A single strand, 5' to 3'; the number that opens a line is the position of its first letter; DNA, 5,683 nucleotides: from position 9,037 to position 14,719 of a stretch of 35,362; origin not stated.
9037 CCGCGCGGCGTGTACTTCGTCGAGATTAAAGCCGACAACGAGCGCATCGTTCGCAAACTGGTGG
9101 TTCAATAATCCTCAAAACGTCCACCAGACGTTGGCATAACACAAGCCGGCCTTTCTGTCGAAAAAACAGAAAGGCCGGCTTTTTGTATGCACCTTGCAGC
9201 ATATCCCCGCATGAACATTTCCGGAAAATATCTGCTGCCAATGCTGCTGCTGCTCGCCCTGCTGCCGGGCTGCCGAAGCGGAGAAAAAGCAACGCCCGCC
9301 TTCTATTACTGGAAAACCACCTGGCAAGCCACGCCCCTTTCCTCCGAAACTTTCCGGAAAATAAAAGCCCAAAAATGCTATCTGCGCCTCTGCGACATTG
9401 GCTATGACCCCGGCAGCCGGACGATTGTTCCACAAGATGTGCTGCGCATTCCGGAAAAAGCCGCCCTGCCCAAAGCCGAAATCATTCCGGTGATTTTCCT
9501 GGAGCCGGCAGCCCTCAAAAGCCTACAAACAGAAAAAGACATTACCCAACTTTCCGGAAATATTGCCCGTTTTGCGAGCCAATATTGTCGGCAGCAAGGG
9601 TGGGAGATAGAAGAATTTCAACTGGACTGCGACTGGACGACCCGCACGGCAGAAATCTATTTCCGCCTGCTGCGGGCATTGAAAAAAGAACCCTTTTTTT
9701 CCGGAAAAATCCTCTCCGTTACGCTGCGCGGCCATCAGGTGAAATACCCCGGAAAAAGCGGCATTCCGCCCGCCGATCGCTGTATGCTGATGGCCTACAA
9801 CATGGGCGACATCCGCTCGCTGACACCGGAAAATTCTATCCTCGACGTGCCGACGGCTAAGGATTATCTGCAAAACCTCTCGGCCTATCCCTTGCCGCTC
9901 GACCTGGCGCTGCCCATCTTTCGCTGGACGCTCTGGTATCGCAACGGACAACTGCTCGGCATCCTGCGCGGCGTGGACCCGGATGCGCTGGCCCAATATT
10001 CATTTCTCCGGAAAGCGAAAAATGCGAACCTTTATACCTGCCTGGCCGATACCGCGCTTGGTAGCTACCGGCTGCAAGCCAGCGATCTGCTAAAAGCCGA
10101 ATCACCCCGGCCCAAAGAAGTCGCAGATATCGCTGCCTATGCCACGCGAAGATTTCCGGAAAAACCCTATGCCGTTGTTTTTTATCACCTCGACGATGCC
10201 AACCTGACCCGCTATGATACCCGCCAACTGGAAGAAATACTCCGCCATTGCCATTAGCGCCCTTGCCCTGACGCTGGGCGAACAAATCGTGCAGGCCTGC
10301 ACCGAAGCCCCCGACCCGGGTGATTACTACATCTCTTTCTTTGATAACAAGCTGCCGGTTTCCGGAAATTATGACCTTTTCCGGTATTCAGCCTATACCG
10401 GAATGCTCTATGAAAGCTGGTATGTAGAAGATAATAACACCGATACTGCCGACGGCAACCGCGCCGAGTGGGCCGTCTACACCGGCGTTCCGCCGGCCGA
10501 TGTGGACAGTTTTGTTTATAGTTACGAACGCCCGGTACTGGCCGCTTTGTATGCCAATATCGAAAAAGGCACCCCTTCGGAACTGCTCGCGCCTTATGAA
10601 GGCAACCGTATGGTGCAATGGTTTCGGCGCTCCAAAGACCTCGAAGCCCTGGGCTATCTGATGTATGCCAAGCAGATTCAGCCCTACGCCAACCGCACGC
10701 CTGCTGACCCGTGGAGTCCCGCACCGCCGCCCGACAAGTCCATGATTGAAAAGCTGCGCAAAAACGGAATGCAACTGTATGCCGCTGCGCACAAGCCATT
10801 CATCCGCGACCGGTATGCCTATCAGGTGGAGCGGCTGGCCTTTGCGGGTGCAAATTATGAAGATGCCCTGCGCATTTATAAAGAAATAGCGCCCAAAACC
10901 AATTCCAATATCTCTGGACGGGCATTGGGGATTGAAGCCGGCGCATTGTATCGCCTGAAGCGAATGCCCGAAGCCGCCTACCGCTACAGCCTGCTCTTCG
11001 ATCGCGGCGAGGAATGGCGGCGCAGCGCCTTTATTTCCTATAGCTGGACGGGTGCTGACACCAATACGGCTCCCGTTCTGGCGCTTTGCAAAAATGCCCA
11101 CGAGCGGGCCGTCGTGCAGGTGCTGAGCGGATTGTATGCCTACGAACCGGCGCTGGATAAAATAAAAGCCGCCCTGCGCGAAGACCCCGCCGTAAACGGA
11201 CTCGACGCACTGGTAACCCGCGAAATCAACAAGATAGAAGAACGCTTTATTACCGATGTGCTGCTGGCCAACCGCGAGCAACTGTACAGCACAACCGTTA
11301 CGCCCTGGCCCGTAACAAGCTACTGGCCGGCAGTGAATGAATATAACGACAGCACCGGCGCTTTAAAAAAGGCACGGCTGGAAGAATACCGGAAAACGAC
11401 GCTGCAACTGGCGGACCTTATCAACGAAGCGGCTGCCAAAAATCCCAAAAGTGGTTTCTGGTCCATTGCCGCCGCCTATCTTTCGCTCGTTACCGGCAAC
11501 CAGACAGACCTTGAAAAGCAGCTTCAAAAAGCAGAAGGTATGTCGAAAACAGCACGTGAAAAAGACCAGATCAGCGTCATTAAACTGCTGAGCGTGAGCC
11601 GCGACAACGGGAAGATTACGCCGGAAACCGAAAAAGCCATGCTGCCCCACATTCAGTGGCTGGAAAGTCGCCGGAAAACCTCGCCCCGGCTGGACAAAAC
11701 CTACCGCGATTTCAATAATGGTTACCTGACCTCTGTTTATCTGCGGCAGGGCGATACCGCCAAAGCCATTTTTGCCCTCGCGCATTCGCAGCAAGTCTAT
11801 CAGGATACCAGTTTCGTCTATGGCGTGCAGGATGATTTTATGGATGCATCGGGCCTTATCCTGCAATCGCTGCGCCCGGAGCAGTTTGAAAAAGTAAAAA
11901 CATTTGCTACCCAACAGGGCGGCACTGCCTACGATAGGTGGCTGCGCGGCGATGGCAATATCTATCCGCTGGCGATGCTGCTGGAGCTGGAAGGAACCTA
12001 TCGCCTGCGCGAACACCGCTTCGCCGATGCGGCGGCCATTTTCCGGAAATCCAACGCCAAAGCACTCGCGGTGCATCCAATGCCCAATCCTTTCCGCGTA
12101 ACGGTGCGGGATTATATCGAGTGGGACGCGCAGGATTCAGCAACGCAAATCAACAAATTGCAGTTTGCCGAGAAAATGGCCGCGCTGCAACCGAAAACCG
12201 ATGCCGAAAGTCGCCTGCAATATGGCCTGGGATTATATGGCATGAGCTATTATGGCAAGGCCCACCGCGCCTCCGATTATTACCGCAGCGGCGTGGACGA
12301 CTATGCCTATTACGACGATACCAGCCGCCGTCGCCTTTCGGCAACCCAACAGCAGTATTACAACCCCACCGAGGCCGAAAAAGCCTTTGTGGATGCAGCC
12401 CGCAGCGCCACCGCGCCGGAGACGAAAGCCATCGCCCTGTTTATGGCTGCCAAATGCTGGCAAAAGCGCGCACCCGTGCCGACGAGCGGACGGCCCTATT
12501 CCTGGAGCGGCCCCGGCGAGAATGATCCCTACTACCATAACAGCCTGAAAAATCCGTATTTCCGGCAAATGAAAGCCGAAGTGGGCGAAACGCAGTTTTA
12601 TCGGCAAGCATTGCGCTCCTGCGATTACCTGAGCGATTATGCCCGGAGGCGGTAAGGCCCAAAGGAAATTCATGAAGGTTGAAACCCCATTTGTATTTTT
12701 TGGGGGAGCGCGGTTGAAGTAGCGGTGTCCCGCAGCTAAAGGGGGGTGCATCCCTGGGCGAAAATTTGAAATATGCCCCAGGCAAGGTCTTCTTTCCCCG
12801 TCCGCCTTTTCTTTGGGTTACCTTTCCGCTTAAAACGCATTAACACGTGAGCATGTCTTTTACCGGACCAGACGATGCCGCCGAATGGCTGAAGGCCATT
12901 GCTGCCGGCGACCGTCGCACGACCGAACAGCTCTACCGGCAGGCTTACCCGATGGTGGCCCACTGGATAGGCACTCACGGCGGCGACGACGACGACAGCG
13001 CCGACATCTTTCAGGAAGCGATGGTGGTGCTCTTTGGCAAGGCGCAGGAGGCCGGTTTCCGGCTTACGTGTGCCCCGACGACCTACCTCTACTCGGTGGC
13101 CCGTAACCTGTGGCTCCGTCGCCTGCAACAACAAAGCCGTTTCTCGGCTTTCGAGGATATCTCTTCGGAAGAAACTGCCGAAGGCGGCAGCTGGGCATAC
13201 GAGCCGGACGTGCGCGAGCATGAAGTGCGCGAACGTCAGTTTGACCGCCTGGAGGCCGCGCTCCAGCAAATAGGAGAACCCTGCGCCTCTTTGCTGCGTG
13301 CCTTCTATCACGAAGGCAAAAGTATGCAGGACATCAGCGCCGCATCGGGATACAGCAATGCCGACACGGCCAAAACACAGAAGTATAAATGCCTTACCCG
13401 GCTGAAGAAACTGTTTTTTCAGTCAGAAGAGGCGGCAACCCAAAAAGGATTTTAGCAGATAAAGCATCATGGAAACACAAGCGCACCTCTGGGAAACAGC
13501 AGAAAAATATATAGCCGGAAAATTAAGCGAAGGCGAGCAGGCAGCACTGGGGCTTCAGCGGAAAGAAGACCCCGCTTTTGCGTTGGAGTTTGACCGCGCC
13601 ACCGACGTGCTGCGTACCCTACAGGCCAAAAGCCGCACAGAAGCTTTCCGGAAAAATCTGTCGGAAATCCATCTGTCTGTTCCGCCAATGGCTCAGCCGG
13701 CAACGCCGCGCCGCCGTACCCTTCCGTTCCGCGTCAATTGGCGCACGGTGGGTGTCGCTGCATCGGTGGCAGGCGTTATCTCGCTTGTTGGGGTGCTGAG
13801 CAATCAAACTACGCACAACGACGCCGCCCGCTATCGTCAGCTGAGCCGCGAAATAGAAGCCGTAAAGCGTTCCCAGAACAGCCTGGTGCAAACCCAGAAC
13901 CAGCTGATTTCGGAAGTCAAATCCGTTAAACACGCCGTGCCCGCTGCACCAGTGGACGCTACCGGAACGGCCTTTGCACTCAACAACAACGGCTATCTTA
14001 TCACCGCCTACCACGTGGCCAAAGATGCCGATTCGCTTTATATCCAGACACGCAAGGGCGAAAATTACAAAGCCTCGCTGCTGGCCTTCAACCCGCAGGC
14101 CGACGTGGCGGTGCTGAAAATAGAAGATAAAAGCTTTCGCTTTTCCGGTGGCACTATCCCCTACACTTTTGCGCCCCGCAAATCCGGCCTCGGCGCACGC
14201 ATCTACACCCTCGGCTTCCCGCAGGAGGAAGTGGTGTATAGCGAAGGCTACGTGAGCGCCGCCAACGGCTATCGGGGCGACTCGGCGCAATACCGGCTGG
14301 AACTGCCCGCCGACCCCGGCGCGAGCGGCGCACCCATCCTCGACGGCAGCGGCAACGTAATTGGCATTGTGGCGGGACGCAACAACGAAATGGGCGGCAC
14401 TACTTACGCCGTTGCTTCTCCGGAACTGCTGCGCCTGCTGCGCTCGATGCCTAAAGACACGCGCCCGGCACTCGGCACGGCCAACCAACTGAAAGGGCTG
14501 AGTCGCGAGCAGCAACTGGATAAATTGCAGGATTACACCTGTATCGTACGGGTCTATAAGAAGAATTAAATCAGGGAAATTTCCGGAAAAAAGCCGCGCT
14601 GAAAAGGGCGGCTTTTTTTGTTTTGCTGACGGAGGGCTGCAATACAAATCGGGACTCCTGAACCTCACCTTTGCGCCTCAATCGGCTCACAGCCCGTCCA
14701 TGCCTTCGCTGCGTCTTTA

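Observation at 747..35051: Hyper-abundant palindrome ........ (mostly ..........): a HIP1-like highly iterated palindrome in a Bacteroidota genome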

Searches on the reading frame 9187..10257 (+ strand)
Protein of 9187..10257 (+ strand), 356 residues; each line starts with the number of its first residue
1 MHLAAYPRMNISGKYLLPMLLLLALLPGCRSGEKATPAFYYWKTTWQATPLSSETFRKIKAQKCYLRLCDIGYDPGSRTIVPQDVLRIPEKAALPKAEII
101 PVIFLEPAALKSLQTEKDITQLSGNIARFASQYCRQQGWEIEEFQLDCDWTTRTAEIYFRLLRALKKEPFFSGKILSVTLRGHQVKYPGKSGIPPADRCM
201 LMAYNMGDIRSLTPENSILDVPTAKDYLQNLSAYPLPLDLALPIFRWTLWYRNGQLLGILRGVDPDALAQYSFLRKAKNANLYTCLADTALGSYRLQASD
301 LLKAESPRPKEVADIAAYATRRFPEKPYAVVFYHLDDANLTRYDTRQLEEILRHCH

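Call 6: search_protein_families(library=pfam, proteins=[window:9187-10257:+])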
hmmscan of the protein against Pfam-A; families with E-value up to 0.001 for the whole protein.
window:9187-10257:+ (356 aa): 0 families

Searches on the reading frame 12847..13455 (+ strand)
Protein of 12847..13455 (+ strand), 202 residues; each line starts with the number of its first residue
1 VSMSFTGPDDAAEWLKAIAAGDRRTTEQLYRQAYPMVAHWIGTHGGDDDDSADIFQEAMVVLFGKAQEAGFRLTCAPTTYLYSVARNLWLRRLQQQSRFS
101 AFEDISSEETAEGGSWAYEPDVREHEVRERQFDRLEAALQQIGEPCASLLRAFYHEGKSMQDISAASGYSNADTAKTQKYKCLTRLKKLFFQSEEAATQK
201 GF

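Call 6: search_protein_families(library=pfam, proteins=[window:12847-13455:+])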
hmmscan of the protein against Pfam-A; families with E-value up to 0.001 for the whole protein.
window:12847-13455:+ (202 aa): 1 family
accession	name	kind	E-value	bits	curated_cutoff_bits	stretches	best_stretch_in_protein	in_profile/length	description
PF04542.20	Sigma70_r2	-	3.7e-09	36.7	24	1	29-98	1-70/71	Sigma-70 region 2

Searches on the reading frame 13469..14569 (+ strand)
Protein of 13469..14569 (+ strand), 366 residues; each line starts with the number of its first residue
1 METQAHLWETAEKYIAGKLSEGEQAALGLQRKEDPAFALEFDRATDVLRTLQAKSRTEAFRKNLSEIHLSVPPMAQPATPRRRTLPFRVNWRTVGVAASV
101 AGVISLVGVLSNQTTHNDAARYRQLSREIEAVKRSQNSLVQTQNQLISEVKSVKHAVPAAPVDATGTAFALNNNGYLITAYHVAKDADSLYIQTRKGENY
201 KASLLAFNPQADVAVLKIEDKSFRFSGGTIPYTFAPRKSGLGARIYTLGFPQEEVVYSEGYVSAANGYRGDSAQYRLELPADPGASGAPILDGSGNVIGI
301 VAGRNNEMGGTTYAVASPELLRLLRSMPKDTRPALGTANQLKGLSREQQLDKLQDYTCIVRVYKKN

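Call 6: search_protein_families(library=pfam, proteins=[window:13469-14569:+])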
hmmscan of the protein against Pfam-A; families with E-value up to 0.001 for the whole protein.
window:13469-14569:+ (366 aa): 3 families
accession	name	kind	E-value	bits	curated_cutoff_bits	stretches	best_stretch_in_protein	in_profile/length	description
PF13365.12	Trypsin_2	-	1.5e-20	74.9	27.6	1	166-300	1-144/144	Trypsin-like peptidase domain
PF00089.32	Trypsin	-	3e-06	27.6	20.6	1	167-317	28-211/220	Trypsin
PF05579.19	Peptidase_S32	-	0.00038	20.2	24.7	0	282-313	206-236/297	Equine arteritis virus serine endopeptidase S32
